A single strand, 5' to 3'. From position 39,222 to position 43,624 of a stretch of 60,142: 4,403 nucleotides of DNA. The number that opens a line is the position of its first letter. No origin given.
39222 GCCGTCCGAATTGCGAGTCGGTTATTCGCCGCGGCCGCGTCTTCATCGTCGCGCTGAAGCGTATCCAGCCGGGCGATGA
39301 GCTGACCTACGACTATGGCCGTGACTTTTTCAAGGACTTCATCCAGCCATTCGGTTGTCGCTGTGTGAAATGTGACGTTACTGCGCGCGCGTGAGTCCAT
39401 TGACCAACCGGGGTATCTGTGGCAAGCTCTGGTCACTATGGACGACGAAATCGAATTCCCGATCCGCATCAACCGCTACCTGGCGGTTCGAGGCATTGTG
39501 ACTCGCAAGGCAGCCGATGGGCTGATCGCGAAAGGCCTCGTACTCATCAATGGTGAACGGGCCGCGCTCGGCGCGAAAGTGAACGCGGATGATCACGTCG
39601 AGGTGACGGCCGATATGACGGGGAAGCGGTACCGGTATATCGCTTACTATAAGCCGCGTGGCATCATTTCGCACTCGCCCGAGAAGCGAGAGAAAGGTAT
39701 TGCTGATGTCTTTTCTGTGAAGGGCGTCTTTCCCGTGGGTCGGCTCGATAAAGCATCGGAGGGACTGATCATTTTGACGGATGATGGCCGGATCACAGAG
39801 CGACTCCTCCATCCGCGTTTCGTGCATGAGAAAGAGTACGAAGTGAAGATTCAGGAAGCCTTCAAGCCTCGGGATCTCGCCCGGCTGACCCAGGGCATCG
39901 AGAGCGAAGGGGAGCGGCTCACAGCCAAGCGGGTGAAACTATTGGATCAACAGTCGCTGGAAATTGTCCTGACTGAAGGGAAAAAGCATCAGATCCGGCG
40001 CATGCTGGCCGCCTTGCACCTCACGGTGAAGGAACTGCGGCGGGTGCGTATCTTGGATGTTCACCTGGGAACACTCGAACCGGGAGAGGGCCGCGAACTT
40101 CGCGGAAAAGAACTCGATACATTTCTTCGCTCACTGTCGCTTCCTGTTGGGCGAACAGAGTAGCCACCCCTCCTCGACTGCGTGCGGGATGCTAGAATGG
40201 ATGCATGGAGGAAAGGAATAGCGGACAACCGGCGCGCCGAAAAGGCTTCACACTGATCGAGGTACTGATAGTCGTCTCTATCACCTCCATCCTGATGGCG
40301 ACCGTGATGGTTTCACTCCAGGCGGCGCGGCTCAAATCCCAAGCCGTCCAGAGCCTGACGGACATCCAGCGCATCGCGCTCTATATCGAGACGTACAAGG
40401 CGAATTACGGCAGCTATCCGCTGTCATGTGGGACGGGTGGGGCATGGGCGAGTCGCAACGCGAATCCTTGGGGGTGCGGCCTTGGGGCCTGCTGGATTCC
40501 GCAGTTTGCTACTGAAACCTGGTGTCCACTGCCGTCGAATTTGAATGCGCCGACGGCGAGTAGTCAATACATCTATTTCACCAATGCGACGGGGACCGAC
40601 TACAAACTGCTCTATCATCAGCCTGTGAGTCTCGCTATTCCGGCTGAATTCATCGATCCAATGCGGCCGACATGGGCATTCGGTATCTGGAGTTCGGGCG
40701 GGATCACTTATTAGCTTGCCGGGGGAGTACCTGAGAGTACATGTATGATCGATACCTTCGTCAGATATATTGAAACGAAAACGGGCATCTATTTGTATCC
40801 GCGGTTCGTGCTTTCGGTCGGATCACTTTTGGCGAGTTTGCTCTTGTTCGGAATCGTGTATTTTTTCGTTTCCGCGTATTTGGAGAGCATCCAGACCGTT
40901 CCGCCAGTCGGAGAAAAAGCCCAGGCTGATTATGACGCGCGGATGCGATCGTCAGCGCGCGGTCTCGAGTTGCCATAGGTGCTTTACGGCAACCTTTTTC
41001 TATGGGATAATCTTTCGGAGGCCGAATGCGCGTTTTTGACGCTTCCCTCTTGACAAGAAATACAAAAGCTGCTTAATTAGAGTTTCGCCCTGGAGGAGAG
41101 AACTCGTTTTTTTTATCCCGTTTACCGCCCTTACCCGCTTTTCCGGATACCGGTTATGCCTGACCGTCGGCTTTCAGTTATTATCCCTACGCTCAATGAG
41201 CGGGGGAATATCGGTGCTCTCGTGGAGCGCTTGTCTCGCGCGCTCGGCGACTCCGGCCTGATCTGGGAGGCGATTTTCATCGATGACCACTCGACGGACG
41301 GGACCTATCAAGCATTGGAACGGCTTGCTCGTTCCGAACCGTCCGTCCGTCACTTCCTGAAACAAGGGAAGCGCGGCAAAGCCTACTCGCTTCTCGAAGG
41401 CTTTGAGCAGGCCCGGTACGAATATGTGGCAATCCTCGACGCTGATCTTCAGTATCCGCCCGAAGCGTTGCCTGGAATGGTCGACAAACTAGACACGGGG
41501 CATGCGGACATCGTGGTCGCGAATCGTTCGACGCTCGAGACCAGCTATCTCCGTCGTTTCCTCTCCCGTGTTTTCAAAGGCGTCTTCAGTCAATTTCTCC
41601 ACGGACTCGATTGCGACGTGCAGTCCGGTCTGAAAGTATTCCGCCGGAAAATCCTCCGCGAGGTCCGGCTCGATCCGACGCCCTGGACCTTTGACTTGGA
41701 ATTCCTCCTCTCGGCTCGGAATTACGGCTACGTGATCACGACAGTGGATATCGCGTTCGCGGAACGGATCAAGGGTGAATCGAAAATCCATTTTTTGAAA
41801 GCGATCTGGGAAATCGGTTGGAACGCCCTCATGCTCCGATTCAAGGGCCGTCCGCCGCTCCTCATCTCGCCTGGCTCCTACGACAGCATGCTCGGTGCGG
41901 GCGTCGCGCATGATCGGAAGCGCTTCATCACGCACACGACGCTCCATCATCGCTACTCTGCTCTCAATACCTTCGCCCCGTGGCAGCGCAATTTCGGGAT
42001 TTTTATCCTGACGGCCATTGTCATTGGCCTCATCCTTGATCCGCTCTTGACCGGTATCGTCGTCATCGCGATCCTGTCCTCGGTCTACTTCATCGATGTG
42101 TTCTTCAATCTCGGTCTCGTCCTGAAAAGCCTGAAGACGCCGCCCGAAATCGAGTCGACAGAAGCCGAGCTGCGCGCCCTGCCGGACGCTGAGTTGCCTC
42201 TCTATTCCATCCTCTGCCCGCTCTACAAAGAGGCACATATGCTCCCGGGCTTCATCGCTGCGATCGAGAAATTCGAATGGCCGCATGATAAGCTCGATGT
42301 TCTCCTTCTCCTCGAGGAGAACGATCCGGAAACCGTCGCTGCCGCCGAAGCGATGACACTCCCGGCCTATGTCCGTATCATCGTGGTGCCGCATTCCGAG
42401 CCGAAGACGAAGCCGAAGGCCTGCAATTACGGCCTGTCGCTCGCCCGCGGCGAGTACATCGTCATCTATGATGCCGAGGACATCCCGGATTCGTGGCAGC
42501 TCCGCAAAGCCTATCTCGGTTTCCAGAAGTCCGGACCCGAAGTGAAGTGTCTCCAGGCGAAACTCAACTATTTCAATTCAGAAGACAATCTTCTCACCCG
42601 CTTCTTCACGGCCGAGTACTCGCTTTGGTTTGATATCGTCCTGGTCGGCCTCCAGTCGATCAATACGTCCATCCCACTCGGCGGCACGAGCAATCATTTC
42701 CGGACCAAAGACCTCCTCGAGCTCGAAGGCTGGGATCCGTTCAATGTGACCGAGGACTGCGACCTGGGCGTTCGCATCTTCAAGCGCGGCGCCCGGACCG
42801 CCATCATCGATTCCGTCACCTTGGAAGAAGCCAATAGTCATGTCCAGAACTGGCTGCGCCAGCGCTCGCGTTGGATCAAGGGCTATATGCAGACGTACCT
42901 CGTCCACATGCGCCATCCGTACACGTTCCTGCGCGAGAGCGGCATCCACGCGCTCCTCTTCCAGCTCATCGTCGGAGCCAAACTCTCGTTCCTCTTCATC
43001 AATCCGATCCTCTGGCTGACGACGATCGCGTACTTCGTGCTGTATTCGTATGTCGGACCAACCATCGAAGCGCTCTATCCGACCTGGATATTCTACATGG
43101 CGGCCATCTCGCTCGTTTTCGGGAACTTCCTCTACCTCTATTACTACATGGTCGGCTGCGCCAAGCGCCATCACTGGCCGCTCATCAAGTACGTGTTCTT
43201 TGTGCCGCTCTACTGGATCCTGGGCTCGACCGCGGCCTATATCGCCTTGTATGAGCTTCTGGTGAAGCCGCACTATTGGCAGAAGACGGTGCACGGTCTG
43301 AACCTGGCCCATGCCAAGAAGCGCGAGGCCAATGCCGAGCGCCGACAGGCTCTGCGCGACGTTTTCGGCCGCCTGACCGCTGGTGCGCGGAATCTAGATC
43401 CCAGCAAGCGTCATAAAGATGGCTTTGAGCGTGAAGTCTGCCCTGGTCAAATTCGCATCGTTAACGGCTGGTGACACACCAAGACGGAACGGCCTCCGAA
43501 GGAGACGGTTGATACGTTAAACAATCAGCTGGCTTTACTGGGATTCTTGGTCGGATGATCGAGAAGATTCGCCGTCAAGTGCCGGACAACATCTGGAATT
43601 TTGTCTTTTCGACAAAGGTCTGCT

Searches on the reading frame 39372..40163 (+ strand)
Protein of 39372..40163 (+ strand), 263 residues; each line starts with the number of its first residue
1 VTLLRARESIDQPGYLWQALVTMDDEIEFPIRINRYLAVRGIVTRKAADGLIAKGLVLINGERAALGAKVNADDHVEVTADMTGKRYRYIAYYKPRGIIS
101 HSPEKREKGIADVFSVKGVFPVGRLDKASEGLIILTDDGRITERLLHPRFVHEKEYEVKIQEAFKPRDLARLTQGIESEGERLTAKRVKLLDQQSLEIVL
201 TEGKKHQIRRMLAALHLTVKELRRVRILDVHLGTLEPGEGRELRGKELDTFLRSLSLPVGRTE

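Call 84: search_protein_families(library=pfam, proteins=[window:39372-40163:+], max_evalue=0.0001)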
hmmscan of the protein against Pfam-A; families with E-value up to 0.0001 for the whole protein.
window:39372-40163:+ (263 aa): 2 families
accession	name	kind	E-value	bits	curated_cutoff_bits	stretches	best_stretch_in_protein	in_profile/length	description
PF00849.27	PseudoU_synth_2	-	1.7e-19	71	26.8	1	89-214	2-152/152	RNA pseudouridylate synthase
PF01479.30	S4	-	1.6e-05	25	22.8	1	32-76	2-48/48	S4 domain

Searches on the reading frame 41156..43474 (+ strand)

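Call 84: search_protein_families(library=pfam, proteins=[window:41156-43474:+], max_evalue=0.0001)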
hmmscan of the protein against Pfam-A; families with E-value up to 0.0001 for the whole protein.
window:41156-43474:+ (772 aa): 4 families
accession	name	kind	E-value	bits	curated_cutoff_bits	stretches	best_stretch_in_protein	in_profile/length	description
PF00535.33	Glycos_transf_2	-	1.7e-42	145.7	23.3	2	7-170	1-167/168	Glycosyl transferase family 2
PF13641.12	Glyco_tranf_2_3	-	6.8e-29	101.9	27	2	350-576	3-230/230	Glycosyltransferase like family 2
PF13632.12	Glyco_trans_2_3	-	1.3e-23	84.3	27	1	434-628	1-192/198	Glycosyl transferase family group 2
PF13506.12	Glyco_transf_21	-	3.2e-10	40.2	21.7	1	73-144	16-87/174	Glycosyl transferase family 21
